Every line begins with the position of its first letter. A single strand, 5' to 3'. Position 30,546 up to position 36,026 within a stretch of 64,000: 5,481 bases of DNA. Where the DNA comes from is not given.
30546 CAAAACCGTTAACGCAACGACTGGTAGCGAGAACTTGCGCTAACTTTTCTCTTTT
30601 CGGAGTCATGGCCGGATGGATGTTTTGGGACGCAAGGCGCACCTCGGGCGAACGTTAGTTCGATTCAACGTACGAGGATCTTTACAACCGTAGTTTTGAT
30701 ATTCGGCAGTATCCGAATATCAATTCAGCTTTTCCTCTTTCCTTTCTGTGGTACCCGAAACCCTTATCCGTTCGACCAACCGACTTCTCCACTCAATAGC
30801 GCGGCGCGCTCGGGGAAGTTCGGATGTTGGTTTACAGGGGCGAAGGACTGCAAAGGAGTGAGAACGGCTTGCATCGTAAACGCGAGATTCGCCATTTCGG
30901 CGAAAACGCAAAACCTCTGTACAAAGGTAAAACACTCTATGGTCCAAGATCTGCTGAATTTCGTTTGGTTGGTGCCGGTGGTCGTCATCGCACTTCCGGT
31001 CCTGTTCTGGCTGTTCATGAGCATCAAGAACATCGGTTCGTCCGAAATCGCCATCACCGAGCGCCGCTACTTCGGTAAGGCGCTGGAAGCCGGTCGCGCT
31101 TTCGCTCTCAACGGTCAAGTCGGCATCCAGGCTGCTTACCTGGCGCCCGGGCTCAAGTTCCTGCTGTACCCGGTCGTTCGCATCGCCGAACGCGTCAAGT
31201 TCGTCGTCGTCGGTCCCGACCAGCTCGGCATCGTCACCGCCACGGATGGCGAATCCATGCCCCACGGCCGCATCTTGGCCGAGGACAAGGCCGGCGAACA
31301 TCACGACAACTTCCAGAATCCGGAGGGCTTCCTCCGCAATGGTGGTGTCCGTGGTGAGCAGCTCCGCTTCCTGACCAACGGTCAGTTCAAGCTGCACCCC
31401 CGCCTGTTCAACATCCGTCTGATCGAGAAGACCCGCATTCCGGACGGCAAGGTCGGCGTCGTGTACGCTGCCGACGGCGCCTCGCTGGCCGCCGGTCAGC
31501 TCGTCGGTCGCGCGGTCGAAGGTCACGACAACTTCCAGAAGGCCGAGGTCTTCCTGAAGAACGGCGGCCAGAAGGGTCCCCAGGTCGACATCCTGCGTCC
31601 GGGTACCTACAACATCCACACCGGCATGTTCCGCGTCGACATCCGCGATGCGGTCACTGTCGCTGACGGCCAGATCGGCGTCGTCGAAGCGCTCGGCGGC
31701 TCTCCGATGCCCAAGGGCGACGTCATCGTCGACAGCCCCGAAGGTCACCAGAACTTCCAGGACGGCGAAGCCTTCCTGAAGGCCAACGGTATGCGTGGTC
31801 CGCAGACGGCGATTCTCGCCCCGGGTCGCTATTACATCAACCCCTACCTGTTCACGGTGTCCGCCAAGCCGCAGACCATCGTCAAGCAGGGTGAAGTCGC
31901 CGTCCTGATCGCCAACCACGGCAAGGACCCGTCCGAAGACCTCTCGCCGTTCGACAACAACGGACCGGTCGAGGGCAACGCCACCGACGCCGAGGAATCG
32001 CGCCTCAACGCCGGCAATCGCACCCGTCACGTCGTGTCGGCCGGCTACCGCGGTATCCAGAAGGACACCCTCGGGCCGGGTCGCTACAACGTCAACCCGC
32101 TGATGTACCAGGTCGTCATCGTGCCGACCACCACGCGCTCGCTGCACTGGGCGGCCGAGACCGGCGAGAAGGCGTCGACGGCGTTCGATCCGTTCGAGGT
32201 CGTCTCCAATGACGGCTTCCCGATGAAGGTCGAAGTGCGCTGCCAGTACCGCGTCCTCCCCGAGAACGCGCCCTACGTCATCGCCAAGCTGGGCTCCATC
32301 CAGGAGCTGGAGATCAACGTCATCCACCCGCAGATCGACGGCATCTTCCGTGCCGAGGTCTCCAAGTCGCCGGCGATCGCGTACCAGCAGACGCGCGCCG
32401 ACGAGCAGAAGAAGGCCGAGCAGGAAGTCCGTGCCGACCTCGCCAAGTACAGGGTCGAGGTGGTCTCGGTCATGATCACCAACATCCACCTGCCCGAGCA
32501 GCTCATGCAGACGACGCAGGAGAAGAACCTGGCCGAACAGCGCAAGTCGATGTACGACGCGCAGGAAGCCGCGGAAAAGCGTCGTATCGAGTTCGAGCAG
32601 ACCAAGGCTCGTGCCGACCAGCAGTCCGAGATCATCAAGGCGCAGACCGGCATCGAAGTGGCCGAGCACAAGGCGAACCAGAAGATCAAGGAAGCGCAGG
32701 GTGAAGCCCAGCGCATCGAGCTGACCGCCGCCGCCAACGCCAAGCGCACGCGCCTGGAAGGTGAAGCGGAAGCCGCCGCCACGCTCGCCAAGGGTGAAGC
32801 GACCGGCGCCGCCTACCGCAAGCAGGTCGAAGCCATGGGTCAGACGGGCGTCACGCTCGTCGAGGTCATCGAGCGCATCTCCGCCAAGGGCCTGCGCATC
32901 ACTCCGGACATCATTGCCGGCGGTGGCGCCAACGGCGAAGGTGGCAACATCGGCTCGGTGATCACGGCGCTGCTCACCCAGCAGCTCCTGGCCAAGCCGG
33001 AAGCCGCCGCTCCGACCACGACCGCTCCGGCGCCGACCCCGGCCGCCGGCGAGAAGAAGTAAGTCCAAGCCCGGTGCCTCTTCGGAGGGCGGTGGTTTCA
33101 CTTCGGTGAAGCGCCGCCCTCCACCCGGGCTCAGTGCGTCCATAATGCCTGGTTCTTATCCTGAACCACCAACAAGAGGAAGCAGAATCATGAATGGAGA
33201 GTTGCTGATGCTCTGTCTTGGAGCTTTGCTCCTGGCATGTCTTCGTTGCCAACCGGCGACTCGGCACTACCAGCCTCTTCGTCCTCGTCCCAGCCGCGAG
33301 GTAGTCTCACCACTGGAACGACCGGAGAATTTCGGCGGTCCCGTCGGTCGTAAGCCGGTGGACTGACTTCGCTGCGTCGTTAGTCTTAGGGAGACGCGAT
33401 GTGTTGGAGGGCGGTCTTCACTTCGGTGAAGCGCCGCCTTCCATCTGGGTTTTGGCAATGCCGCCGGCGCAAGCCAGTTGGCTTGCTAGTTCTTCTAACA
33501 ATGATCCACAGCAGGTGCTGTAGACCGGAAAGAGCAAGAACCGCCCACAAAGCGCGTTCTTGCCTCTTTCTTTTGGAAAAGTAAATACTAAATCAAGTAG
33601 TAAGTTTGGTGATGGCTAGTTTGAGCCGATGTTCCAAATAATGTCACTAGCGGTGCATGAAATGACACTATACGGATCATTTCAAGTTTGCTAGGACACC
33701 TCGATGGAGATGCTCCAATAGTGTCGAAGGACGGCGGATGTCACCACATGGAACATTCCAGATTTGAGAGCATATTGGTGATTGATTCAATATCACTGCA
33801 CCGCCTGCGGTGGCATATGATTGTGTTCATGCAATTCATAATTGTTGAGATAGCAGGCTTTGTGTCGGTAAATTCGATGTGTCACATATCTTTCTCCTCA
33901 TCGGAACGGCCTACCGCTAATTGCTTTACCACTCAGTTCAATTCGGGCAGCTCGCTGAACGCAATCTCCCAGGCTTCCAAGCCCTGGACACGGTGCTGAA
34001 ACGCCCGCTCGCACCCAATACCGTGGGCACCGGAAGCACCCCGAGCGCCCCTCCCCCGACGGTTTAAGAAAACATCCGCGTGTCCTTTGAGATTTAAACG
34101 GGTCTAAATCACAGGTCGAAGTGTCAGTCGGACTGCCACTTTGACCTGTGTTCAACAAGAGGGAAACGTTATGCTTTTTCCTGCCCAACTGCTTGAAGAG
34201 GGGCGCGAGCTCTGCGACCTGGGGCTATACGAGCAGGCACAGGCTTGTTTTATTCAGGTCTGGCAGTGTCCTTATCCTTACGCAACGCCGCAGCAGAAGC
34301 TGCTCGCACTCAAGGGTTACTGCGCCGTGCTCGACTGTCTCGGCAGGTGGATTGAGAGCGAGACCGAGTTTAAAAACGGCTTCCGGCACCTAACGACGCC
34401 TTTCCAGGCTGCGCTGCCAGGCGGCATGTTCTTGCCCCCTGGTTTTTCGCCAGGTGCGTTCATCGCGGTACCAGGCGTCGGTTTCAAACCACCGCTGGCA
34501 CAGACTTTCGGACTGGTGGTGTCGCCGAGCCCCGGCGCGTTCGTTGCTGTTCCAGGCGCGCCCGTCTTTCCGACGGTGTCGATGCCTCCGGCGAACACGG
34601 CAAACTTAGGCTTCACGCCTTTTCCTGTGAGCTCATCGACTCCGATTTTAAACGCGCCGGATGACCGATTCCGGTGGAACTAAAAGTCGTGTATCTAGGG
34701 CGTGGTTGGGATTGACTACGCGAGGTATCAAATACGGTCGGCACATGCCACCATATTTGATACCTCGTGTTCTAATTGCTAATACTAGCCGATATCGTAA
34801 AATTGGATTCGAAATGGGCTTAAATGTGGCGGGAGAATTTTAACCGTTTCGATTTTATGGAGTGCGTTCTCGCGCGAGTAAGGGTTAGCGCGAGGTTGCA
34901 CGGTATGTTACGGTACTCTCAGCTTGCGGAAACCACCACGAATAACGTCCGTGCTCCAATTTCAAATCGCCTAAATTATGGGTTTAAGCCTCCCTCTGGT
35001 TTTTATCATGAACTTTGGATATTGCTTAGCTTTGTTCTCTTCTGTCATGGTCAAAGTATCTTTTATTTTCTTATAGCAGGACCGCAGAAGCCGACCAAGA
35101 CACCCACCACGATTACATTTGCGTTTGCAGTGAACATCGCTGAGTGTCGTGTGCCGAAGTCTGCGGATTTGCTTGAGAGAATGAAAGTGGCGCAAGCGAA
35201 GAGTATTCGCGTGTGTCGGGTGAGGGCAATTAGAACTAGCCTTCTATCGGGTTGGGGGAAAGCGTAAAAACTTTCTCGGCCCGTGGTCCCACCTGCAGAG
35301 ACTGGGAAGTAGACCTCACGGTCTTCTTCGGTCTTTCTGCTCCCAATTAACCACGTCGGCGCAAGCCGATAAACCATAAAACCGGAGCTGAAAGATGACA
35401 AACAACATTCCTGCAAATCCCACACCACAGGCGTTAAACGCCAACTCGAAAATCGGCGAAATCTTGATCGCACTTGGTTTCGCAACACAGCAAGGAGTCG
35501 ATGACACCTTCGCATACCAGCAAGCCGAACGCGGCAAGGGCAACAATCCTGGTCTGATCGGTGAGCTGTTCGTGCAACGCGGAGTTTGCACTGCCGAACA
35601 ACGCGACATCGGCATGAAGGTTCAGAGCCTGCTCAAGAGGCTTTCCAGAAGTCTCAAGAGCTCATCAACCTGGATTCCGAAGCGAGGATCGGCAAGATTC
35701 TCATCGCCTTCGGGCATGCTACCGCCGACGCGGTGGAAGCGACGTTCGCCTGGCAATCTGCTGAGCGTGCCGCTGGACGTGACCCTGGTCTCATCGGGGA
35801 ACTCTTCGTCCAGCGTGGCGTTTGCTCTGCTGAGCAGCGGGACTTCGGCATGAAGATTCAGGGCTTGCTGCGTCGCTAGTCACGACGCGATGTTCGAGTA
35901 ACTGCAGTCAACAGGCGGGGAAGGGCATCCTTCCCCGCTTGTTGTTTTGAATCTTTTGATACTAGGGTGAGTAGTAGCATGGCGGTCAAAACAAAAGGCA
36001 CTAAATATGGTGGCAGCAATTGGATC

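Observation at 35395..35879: Tandem duplicated stand-alone MshEN-like (putative c-di-GMP-binding) mini-genes with a frame break between the copies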

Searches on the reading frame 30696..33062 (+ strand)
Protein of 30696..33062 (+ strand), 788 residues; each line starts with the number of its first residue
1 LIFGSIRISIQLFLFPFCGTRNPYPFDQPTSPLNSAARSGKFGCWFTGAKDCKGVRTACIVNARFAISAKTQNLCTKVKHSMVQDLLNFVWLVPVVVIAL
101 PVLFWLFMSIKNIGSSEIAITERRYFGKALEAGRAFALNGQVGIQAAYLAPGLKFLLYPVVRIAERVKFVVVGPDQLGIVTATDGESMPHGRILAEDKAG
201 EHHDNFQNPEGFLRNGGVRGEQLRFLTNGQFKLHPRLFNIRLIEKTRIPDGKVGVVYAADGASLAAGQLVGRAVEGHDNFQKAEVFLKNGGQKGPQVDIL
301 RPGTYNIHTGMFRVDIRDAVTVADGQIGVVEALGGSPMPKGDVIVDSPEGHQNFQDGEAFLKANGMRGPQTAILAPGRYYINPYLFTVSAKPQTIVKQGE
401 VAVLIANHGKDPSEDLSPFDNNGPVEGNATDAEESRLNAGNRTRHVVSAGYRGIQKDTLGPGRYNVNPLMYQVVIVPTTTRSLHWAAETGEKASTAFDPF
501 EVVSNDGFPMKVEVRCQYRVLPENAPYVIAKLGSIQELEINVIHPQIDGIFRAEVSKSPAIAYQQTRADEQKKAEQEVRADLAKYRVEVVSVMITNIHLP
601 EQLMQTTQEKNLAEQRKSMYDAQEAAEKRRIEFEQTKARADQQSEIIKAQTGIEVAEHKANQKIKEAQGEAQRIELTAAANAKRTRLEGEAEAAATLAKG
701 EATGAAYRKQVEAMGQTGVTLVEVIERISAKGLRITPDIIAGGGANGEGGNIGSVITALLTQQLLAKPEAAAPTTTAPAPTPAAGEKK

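Call 37: search_protein_families(library=pfam, proteins=[window:30696-33062:+], max_evalue=0.01)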
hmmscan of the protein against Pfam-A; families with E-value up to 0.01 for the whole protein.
window:30696-33062:+ (788 aa): 1 family
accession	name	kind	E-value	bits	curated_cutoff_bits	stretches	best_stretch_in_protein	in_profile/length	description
PF01145.31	Band_7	-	1.1e-23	84.6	23.6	1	450-628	6-171/176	SPFH domain / Band 7 family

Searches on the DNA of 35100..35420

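Call 55: search_rna_families(source=window, start=35100, end=35420, threshold=evalue, max_evalue=10)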
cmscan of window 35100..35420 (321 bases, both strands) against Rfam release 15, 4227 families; matches with E-value up to 10: 0.
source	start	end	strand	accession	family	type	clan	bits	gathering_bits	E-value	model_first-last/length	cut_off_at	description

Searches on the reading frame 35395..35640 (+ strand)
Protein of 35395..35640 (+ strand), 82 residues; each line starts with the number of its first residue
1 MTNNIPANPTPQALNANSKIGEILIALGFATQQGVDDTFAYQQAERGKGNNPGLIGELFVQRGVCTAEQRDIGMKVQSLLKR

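Call 3: search_protein_families(library=pfam, proteins=[window:35395-35640:+], max_evalue=10)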
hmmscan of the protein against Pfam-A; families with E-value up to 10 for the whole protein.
seq(82 aa): 0 families

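Call 4: search_protein_families(library=ncbifam, proteins=[window:35395-35640:+], max_evalue=10)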
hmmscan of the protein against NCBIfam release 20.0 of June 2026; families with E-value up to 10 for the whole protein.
seq(82 aa): 1 family
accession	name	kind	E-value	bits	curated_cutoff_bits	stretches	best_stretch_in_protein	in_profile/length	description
NF053729.1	c-di-GMP_motif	domain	5.5e-06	26.1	38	2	17-42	28-53/53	cyclic di-GMP-binding domain-containing protein, MshE-related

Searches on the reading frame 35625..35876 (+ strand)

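Call 3: search_protein_families(library=pfam, proteins=[window:35625-35876:+], max_evalue=10)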
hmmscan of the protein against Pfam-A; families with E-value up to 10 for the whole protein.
seq(84 aa): 0 families

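Call 4: search_protein_families(library=ncbifam, proteins=[window:35625-35876:+], max_evalue=10)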
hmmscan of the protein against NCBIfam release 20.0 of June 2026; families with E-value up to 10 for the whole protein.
seq(84 aa): 1 family
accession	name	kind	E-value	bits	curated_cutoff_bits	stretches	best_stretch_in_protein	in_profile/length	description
NF053729.1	c-di-GMP_motif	domain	0.004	16.9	38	2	21-71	1-45/53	cyclic di-GMP-binding domain-containing protein, MshE-related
